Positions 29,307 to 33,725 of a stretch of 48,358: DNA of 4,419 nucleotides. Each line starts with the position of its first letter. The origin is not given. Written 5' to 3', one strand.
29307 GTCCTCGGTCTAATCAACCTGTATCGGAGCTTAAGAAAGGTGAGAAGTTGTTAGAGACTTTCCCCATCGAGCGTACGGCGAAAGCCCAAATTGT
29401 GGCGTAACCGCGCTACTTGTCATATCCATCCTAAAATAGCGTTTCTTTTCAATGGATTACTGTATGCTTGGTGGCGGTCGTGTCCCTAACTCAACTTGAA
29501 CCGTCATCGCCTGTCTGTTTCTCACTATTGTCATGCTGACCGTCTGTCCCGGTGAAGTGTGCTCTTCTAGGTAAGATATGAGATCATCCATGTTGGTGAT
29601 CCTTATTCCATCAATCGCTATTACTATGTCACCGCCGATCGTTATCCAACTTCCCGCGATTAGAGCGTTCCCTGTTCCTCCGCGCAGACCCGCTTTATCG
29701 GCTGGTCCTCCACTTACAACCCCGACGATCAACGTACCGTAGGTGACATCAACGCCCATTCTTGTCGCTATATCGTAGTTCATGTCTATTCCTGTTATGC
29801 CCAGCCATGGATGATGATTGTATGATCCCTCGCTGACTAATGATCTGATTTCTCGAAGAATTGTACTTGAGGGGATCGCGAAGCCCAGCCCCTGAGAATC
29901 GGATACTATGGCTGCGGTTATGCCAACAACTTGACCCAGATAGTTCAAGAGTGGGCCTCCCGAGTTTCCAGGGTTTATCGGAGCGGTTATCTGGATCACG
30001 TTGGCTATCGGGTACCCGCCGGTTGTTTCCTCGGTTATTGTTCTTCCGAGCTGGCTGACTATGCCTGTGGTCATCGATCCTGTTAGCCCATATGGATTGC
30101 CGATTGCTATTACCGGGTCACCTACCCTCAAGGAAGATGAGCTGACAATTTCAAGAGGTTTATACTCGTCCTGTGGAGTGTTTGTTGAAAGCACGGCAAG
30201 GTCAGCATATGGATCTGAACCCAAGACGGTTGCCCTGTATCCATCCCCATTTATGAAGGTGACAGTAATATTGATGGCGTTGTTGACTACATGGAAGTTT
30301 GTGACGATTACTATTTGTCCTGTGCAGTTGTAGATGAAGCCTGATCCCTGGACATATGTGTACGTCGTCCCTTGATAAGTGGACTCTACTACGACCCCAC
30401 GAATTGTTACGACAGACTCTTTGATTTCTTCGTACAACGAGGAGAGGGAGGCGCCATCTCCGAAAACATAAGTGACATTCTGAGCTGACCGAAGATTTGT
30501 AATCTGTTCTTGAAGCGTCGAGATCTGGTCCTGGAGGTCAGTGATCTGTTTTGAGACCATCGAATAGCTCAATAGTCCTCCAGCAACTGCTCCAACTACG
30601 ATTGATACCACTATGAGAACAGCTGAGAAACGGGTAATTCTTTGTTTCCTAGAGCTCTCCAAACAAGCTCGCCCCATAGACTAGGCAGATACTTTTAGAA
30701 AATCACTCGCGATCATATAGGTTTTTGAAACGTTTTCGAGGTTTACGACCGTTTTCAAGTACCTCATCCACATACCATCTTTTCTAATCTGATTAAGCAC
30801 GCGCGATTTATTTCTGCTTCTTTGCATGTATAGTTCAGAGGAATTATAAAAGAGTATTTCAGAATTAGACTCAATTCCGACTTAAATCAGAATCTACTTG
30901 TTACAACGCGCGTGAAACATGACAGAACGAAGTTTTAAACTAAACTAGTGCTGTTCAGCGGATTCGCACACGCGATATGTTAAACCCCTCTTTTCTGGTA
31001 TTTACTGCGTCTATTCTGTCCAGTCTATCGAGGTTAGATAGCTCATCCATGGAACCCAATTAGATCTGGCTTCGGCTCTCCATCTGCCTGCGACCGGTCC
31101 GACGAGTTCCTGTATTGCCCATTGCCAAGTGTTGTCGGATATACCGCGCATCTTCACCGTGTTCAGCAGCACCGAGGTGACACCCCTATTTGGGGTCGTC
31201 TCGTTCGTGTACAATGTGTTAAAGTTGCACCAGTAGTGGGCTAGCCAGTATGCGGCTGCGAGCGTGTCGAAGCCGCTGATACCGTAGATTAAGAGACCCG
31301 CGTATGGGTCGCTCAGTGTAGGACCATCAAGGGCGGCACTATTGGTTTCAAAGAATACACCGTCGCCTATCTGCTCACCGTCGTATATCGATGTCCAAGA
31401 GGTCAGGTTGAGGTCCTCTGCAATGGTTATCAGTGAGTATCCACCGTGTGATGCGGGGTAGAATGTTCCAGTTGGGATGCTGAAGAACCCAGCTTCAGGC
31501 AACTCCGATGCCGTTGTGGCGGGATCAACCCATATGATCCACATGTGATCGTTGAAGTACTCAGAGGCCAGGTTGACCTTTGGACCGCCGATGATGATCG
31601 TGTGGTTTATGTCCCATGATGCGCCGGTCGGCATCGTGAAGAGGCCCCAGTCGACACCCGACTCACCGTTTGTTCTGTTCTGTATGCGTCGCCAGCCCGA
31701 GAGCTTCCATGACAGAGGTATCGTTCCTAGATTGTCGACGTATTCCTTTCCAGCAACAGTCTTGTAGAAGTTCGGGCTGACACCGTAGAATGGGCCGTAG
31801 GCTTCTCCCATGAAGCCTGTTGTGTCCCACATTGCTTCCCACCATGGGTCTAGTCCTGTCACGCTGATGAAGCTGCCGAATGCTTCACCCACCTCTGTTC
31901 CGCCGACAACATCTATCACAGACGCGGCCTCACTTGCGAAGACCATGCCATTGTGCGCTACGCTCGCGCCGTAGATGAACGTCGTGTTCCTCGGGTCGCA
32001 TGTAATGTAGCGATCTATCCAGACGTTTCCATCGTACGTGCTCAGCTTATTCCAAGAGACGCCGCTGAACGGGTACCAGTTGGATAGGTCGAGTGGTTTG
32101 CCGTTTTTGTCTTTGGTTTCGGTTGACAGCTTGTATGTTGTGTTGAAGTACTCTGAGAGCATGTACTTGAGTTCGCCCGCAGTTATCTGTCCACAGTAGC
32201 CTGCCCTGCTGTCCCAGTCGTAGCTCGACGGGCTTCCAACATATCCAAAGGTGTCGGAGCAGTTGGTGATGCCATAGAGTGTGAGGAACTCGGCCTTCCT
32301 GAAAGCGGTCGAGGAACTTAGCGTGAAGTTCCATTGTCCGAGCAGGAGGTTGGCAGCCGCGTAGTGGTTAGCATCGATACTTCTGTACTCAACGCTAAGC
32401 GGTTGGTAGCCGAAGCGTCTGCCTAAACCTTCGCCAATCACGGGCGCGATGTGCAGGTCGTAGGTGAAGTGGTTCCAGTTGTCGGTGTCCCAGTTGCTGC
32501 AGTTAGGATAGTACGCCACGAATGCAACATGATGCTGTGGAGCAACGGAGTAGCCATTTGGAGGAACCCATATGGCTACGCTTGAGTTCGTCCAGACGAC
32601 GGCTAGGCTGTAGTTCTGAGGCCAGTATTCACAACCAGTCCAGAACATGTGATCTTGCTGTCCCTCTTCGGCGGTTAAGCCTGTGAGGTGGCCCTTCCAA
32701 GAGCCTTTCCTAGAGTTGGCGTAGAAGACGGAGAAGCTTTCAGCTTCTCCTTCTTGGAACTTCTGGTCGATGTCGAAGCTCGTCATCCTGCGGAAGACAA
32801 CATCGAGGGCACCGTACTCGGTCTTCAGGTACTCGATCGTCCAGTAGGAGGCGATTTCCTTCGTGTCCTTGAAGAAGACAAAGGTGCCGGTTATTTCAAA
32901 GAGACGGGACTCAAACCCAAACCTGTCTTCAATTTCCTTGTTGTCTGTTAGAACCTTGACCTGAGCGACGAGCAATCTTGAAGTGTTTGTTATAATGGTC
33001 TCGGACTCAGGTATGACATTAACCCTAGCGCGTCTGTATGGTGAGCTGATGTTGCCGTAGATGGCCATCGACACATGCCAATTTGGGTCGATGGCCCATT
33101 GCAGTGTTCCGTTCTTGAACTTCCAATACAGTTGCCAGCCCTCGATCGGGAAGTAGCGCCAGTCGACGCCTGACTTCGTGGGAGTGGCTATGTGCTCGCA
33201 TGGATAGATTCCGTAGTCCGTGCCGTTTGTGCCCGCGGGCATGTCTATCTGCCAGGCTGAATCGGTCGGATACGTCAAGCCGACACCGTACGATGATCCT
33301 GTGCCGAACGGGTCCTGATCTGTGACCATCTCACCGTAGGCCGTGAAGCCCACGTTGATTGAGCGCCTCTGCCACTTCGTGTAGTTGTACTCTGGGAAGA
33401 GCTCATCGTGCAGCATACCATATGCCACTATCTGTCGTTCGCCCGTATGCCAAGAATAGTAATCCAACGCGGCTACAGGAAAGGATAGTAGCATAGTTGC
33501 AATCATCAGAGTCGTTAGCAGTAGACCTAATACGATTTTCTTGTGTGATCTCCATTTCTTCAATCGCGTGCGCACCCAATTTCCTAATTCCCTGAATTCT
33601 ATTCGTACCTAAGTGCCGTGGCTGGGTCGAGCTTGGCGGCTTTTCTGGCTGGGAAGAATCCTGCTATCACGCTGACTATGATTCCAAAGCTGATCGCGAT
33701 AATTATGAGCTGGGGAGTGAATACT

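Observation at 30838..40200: Three copies of a ~67-bp TATA-plus-dyad cassette link htrA and two MacB-type ABC operons into one putative envelope regulon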

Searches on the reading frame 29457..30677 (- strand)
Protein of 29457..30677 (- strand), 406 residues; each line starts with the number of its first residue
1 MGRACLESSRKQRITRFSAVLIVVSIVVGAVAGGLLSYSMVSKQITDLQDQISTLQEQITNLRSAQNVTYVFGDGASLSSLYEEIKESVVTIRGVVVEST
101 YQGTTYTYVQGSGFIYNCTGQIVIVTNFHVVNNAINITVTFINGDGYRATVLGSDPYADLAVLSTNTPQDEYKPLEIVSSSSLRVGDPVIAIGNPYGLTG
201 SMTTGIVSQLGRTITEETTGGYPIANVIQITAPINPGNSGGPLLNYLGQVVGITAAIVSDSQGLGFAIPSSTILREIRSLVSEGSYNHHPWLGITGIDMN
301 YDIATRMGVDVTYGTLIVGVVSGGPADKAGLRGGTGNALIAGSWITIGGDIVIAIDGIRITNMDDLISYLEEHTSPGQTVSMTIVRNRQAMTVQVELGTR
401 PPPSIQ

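Call 10: search_protein_families(library=pfam, proteins=[window:29457-30677:-], max_evalue=0.01)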
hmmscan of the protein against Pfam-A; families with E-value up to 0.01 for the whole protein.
window:29457-30677:- (406 aa): 7 families
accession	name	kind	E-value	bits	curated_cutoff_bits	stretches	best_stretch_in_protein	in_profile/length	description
PF13365.12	Trypsin_2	-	3.9e-32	112.4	27.6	1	111-253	1-144/144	Trypsin-like peptidase domain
PF00089.32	Trypsin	-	3.5e-13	50.3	20.6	1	120-274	29-217/220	Trypsin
PF13180.12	PDZ_2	-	2e-11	44.4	27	1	311-397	10-80/80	PDZ domain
PF17820.7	PDZ_6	-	9.9e-07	28.9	27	1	349-386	19-54/54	PDZ domain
PF06305.16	LapA_dom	-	0.00053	20.3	28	1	19-59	20-63/64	Lipopolysaccharide assembly protein A domain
PF04977.20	DivIC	-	0.0044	17.2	28.9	1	21-64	2-45/80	Septum formation initiator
PF01594.21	AI-2E_transport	-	0.0051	16.5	34.3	1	11-64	44-98/327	AI-2E family transporter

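Call 56: search_protein_families(library=ncbifam, proteins=[window:29457-30677:-], max_evalue=0.001)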
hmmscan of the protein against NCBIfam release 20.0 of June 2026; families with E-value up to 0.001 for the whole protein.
window:29457-30677:- (406 aa): 12 families
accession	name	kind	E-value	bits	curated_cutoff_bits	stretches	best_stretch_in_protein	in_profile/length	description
TIGR02037.1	degP_htrA_DO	subfamily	7.6e-74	249.2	416.2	1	104-399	55-329/434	Do family serine endopeptidase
NF047968.1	SerProtHtrA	equivalog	6.9e-57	193.4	470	1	25-397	3-357/357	serine protease HtrA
NF041521.1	HhoA_HhoB_HtrA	equivalog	6.1e-56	190.1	450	1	108-398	56-332/335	HhoA/HhoB/HtrA family serine endopeptidase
NF007526.1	PRK10139.1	equivalog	3e-46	158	756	1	84-398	67-360/456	serine endoprotease DegQ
NF008189.1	PRK10942.1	equivalog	1.2e-44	152.6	720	1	63-397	68-381/477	serine endoprotease DegP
TIGR02038.1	protease_degS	equivalog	8.5e-39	133.7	422.95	1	108-397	77-346/351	outer membrane-stress sensor serine endopeptidase DegS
NF008147.1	PRK10898.1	equivalog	3.7e-38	131.6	408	1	82-397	51-347/352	outer membrane-stress sensor serine endopeptidase DegS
NF053637.1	SerProtHtrAspr2045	equivalog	3.3e-37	128.4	650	1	20-397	12-386/394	serine protease HtrA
NF050055.1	SerProtHtrAMycob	equivalog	6.7e-36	124.2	800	1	19-395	157-496/502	serine protease HtrA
NF040960.1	MamE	equivalog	6.6e-31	107.6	800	2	111-273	124-286/659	magnetosome formation protease MamE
NF033740.0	MarP_fam_protase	equivalog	3e-24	85.8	250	1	76-280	184-377/390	MarP family serine protease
NF041199.1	trx7_PDZ_seleno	equivalog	5.6e-06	25.5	300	1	349-396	341-389/390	Trx7/PDZ domain-containing (seleno)protein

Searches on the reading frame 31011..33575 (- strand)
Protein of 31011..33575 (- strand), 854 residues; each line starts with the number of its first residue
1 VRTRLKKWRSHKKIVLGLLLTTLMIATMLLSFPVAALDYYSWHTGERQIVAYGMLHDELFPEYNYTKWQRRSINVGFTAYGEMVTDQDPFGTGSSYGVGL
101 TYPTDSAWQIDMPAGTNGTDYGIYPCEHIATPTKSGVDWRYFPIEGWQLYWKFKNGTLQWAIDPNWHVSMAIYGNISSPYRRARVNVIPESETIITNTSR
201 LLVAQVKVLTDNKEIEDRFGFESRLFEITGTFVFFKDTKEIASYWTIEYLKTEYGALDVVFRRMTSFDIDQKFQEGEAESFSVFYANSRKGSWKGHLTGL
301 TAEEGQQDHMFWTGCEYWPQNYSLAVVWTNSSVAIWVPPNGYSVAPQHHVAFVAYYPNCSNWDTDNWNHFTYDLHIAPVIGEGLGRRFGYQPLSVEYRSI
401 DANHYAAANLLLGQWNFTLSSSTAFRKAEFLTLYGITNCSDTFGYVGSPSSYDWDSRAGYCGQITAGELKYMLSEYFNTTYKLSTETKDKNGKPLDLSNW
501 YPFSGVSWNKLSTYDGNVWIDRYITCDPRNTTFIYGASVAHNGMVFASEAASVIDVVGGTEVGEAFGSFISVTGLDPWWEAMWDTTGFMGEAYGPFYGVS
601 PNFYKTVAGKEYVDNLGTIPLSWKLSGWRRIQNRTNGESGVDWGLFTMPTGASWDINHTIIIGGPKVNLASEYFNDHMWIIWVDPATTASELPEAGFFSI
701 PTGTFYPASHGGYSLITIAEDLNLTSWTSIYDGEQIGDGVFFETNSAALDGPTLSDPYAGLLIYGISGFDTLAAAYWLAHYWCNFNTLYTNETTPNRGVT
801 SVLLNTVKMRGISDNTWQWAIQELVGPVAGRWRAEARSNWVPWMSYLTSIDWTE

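Call 10: search_protein_families(library=pfam, proteins=[window:31011-33575:-], max_evalue=0.01)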
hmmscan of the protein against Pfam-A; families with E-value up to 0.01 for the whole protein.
window:31011-33575:- (854 aa): 0 families

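Call 30: search_protein_families(library=pfam, proteins=[window:31011-33575:-], max_evalue=0.05)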
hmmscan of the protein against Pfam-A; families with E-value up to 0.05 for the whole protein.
window:31011-33575:- (854 aa): 0 families
